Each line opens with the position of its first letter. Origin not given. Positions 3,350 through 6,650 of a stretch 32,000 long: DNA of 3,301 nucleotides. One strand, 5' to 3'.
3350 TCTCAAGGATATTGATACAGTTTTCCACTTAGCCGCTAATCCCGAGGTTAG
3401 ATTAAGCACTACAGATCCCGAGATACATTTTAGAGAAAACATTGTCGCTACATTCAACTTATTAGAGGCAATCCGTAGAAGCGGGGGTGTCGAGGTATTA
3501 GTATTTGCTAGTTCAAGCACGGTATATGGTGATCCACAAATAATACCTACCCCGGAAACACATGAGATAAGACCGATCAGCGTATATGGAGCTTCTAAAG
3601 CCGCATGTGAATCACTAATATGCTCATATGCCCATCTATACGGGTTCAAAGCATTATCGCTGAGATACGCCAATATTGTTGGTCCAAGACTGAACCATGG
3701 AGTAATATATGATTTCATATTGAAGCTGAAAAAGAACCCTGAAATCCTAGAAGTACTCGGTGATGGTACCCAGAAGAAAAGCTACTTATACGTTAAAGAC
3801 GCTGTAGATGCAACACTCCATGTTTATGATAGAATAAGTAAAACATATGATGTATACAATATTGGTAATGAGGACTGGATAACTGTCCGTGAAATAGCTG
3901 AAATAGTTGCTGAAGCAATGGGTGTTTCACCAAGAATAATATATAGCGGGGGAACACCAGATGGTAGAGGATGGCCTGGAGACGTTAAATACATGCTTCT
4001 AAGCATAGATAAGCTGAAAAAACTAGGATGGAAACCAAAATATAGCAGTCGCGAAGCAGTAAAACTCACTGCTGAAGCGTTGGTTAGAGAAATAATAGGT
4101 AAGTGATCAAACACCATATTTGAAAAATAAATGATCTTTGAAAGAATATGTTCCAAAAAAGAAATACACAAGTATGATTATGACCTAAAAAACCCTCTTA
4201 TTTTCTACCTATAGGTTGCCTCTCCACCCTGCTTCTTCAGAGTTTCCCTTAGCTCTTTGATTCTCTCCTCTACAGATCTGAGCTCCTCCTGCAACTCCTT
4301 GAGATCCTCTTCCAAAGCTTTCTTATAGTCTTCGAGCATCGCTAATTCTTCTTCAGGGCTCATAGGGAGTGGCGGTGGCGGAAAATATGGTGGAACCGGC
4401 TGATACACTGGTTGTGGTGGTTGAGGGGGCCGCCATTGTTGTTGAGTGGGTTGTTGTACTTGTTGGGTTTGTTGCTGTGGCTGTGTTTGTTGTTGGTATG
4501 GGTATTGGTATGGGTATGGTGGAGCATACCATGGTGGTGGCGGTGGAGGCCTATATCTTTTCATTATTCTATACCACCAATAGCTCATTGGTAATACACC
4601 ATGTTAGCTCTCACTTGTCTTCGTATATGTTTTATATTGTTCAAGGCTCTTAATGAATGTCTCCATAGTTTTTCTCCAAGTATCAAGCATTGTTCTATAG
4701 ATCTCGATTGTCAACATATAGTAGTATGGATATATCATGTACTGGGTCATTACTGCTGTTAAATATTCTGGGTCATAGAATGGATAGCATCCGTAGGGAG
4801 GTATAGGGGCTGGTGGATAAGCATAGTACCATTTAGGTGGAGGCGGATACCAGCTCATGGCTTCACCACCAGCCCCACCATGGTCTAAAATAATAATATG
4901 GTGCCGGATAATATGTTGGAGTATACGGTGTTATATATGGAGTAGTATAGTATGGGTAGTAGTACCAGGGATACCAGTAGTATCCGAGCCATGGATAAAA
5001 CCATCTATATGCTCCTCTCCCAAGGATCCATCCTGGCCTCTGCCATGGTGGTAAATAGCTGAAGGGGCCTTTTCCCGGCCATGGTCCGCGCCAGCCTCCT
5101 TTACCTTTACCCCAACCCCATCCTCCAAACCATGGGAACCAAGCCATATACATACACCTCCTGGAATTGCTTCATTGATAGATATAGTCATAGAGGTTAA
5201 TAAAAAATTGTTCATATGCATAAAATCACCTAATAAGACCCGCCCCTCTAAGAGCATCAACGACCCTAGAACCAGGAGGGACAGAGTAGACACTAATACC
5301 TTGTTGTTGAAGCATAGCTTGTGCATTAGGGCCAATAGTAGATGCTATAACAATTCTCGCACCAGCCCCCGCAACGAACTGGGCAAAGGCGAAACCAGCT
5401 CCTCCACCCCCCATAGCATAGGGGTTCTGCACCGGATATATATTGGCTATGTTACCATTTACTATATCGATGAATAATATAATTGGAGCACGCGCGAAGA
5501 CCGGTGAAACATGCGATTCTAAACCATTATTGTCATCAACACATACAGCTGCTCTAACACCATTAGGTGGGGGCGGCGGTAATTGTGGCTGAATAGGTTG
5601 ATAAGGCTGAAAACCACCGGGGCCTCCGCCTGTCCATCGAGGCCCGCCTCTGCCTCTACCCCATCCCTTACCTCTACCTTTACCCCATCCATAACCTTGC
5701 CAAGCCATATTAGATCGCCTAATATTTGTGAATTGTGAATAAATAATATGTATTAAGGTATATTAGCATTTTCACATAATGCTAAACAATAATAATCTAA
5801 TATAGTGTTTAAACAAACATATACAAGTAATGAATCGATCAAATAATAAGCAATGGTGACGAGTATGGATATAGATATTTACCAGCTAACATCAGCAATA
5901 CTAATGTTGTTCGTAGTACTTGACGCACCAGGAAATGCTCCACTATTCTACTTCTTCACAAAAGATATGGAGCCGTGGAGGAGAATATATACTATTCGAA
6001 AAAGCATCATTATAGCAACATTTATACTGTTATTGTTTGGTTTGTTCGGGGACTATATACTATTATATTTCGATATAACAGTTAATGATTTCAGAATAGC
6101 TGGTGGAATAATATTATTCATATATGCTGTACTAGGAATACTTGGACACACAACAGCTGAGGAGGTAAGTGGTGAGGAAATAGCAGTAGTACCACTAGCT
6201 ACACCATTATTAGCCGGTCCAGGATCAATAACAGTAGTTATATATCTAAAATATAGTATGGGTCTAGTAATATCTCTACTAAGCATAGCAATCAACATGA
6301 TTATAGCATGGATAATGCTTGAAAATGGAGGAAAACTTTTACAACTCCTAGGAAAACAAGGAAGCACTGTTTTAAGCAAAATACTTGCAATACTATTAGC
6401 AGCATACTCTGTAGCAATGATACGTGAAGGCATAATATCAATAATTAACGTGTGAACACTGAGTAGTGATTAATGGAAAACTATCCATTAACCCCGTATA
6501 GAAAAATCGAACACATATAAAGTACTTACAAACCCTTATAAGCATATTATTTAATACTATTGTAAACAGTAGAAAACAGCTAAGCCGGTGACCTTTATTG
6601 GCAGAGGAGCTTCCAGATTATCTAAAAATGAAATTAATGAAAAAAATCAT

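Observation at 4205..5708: Four-gene operon of aromatic/Pro/Gly/Gln low-complexity proteins anchored by a NifX-like domain and a DUF5320-like coiled coil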

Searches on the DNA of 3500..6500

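Call 94: search_rna_families(source=window, start=3500, end=6500, threshold=evalue, max_evalue=0.1)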
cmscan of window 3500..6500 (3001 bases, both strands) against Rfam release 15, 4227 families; matches with E-value up to 0.1: 0.
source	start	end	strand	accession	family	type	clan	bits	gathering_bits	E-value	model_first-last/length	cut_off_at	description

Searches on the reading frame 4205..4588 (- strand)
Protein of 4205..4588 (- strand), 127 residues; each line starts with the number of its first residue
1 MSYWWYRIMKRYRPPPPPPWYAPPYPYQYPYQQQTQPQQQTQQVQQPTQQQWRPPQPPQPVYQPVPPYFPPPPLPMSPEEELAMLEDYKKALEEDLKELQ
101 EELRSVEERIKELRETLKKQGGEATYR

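Call 3: search_protein_families(library=pfam, proteins=[window:4205-4588:-], max_evalue=10)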
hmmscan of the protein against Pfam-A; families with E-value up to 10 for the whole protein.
window:4205-4588:- (127 aa): 24 families
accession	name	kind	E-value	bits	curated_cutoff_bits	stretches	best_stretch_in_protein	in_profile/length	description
PF01920.25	Prefoldin_2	-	0.00017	22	27.6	1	78-120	60-102/106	Prefoldin subunit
PF04871.18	Uso1_p115_C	-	0.00029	21.5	28.4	1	37-112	24-71/121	Uso1 / p115 like vesicle tethering protein, C terminal region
PF08614.16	ATG16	-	0.0016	19.1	33.7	1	35-121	46-115/200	Autophagy protein 16 (ATG16)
PF10779.14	XhlA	-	0.0026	18.3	34.7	1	79-118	10-49/67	Haemolysin XhlA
PF05667.16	CCDC22_CC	-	0.0033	17.1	39.2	1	58-120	191-238/477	CCDC22 protein coiled-coil region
PF03836.20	RasGAP_C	-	0.0081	16.7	26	1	79-121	49-91/137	RasGAP C-terminus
PF01519.22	DUF16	-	0.0087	17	40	1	85-121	25-61/104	Protein of unknown function DUF16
PF10224.14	DUF2205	-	0.015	15.8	26.7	1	80-120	9-49/75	Short coiled-coil protein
PF17253.7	DUF5320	-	0.025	16.2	27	1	72-105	65-98/99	Family of unknown function (DUF5320)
PF03961.19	FapA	-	0.026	14.6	31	1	73-116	189-233/272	Flagellar Assembly Protein A beta solenoid domain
PF06428.16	Sec2p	-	0.038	14.4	28.5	1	81-120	44-83/92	GDP/GTP exchange factor Sec2p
PF17111.11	PigL_N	-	0.038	13.8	27.2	1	82-120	145-183/209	Pigment biosynthesis cluster protein PigL N-terminal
PF08702.15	Fib_alpha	-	0.041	14.5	29.9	1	84-120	78-114/143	Fibrinogen alpha/beta chain family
PF13166.12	AAA_13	-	0.046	12.8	36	1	80-121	430-471/713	AAA domain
PF03153.18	TFIIA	-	0.056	13.8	36.2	1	32-90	202-252/415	Transcription factor IIA, alpha/beta subunit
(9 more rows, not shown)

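Call 4: search_protein_families(library=ncbifam, proteins=[window:4205-4588:-], max_evalue=10)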
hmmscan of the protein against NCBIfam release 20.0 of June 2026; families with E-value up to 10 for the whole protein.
window:4205-4588:- (127 aa): 13 families
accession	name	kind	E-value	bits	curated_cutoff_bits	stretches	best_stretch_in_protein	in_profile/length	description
NF038218.1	IcmG_DotF_IVB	equivalog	0.00049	19.8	200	1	32-118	81-162/266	type IVB secretion system protein IcmG/DotF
TIGR03499.1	FlhF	equivalog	0.002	18.1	174.15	1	29-125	80-155/286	flagellar biosynthesis GTPase FlhF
TIGR04523.1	Mplasa_alph_rch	subfamily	0.025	12.5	270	1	79-119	495-535/745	helix-rich protein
TIGR02169.1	SMC_prok_A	equivalog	0.03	12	729.4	1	79-119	674-714/1165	chromosome segregation protein SMC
NF041456.1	surv_prot_CiaI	equivalog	0.032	14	290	1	78-113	140-175/186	intracellular survival protein CiaI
NF045487.1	ASRP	equivalog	0.072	11.7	300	1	82-117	144-179/593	archaea-specific SMC-related protein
NF041731.2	transpos_ISH6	equivalog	0.14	10.8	240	1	82-122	291-334/414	ISH6 family transposase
NF004434.0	PRK05771.3-3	equivalog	0.4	9.1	777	1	79-123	210-254/686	V-type ATP synthase subunit I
TIGR02978.1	phageshock_pspC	equivalog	0.76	9.7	104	1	86-115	77-105/121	envelope stress response membrane protein PspC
NF038305.1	HpsJ_fam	subfamily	0.91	9.4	60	1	32-120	119-184/234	HpsJ family protein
TIGR02794.1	tolA_full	equivalog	2.5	7.2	59.45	1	35-110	42-112/362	cell envelope integrity protein TolA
NF033885.1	conj_TraP_IncI1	equivalog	3.1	7.5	135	1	38-120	40-119/217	conjugal transfer protein TraP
TIGR02205.1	septum_zipA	equivalog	5.9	6.9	119.65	1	24-82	81-131/284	cell division protein ZipA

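Call 11: find_homologous_proteins(query=window:4205-4588:-, max_evalue=0.01)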
Query window:4205-4588:- (127 aa): 1 proteins with E <= 0.01 among 91 candidates.
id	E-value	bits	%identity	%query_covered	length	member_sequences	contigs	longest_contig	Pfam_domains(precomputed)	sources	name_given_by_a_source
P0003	6.5e-13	67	67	26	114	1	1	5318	-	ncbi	-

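Call 14: find_encoding_contigs(protein=P0003, flank=6000, max_places=4)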
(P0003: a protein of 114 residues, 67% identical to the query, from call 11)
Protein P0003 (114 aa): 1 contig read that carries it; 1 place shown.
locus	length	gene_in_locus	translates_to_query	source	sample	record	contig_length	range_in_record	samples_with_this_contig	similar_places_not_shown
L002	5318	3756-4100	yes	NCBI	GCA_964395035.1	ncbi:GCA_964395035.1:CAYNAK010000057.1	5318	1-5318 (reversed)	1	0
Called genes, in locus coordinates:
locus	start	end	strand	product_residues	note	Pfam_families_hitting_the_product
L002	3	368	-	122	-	?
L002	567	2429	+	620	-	PF02730:AFOR_N, PF01314:AFOR_C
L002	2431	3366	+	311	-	PF02597:ThiS (weak), PF13489:Methyltransf_23 (weak)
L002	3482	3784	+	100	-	-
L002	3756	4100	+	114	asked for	-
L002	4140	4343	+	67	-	-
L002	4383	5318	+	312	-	?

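Call 38: search_protein_families(library=pfam, alignment_id=A4, max_evalue=0.00001)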
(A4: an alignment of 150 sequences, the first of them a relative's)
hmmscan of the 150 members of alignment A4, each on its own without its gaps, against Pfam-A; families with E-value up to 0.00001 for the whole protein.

A. member 1, L002:567-2429:+ (620 aa): 2 families
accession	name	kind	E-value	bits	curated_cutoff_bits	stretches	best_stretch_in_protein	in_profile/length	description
PF01314.23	AFOR_C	-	1.3e-119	400.2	27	1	222-606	3-385/385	Aldehyde ferredoxin oxidoreductase, domains 2 & 3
PF02730.20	AFOR_N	-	9.2e-80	267.5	29.8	1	9-207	1-199/199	Aldehyde ferredoxin oxidoreductase, N-terminal domain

B. families by the number of members that match (of 150 scanned): 130 families (the first 25 are shown)
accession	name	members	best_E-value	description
PF10609.15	ParA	23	1.3e-98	NUBPL iron-transfer P-loop NTPase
PF01656.29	CbiA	23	4.7e-21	CobQ/CobB/MinD/ParA nucleotide binding domain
PF02001.22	DUF134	19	4.5e-23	Protein of unknown function DUF134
PF04545.22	Sigma70_r4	19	2.1e-09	Sigma-70, region 4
PF13614.12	AAA_31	18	2.8e-19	AAA domain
PF00037.32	Fer4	18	6.7e-15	4Fe-4S binding domain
PF12837.12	Fer4_6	17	1.9e-12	4Fe-4S binding domain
PF12838.12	Fer4_7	16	3.6e-12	4Fe-4S dicluster domain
PF14697.11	Fer4_21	16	1.1e-10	4Fe-4S dicluster domain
PF08281.18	Sigma70_r4_2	15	1.3e-10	Sigma-70, region 4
PF13237.11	Fer4_10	14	5.3e-09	4Fe-4S dicluster domain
PF12797.12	Fer4_2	13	2.7e-10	4Fe-4S binding domain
PF13187.11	Fer4_9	11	1.1e-08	4Fe-4S dicluster domain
PF02374.21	ArsA_ATPase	8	3.5e-65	Anion-transporting ATPase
PF13484.11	Fer4_16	7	3.7e-08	4Fe-4S double cluster binding domain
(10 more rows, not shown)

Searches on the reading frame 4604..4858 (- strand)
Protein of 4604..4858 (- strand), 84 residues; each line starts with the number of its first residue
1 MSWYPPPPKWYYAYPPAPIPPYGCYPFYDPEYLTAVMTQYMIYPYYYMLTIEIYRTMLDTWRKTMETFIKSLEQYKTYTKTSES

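Call 3: search_protein_families(library=pfam, proteins=[window:4604-4858:-], max_evalue=10)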
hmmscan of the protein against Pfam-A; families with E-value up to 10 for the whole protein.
window:4604-4858:- (84 aa): 0 families

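Call 4: search_protein_families(library=ncbifam, proteins=[window:4604-4858:-], max_evalue=10)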
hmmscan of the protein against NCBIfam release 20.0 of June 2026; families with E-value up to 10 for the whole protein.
window:4604-4858:- (84 aa): 0 families

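Call 8: find_encoding_contigs(protein=window:4604-4858:-, flank=6000, max_places=4)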
Protein window:4604-4858:- (84 aa): 2 contigs read that carry it; 1 place shown.
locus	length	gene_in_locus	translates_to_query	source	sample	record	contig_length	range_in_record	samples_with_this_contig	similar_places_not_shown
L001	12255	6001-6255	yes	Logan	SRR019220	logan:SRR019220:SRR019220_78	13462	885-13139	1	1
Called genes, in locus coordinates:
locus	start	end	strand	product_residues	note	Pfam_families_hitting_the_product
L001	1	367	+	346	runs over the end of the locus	PF00126:HTH_1 (weak), PF12727:PBP_like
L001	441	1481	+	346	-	PF13531:SBP_bac_11, PF01547:SBP_bac_1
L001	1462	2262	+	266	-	PF00528:BPD_transp_1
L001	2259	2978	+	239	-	PF00005:ABC_tran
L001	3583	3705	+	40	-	-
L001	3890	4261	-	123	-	-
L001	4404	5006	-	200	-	PF01914:MarC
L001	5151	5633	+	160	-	PF02579:Nitro_FeMo-Co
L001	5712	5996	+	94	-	-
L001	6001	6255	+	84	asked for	-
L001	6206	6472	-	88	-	-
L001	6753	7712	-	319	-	PF01073:3Beta_HSD, PF01370:Epimerase, PF02719:Polysacc_synt_2, PF04321:RmlD_sub_bind, PF05368:NmrA, PF07993:NAD_binding_4, PF13460:NAD_binding_10, PF16363:GDP_Man_Dehyd, +1 more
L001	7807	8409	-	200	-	PF01558:POR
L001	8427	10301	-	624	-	PF01855:POR_N, PF02775:TPP_enzyme_C, PF14697:Fer4_21 (faint), PF12797:Fer4_2 (faint), PF12838:Fer4_7 (weak), PF13237:Fer4_10 (faint), PF00037:Fer4, PF12837:Fer4_6 (weak)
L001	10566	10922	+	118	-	-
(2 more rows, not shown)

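Call 12: find_homologous_proteins(query=window:4604-4858:-, max_evalue=0.01)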
Query window:4604-4858:- (84 aa): 1 proteins with E <= 0.01 among 1 candidates.
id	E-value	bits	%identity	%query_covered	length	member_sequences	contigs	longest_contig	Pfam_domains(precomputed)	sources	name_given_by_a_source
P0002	6.9e-49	182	100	100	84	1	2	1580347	-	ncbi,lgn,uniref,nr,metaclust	ncbi:hypothetical protein [Staphylothermus hellenicus]|uniref:Uncharacterized protein n=1 Tax=Staphy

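Call 53: search_protein_representatives(protein=window:4604-4858:-)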
Query: 84 residues. Proteins with E-value up to 0.001 (for the whole library): 11; up to 1e-10: 1; up to 1e-30: 0. The best 11 are listed.
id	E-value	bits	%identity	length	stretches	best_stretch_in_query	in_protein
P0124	3.5e-23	97.8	64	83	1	1-80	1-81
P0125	8.9e-10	54.9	55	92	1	9-75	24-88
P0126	6.9e-09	52.0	47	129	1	3-75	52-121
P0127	2.9e-08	50.1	48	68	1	15-74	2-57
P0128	6.9e-08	48.8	45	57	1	26-76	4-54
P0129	1.3e-06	44.7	47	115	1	10-74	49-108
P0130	1.4e-05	41.4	52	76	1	21-74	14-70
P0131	1.8e-05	41.1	40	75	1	9-78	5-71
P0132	3.2e-05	40.3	39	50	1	28-71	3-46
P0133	7.2e-05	39.2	44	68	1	9-69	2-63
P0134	7.6e-05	39.1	40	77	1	5-74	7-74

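Call 62: search_solved_structures(query=A5, max_evalue=10)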
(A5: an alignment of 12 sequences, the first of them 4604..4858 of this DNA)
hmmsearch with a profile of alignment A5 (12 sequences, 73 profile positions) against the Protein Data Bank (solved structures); distinct sequences matched with E-value up to 10: 2.
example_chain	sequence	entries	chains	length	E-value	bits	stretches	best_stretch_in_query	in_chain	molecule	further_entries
7p83_A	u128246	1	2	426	2.2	11.3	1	38-64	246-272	S-adenosylmethionine synthase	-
7p82_A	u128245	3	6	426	2.2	11.3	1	38-64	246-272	S-adenosylmethionine synthase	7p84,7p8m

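Call 64: predict_structure(alignment_id=A5)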
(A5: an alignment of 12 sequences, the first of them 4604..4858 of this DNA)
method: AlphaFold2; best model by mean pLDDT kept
length: 84 residues; sequences in the alignment: 12
mean_pLDDT: 84.0   pTM: 0.42
mean pLDDT of the five models: 84.0, 83.5, 80.3, 79.2, 77.6
residues with pLDDT >= 90: 37; 70-90: 31; 50-70: 15; < 50: 1
segments of 3 or more residues with pLDDT < 50: none
pLDDT, mean of each block of 10 residues (from residue 1): 73 68 64 88 92 97 97 92 84
secondary structure, 60 per line:
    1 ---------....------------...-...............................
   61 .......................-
elements in order: H10-13 H30-83
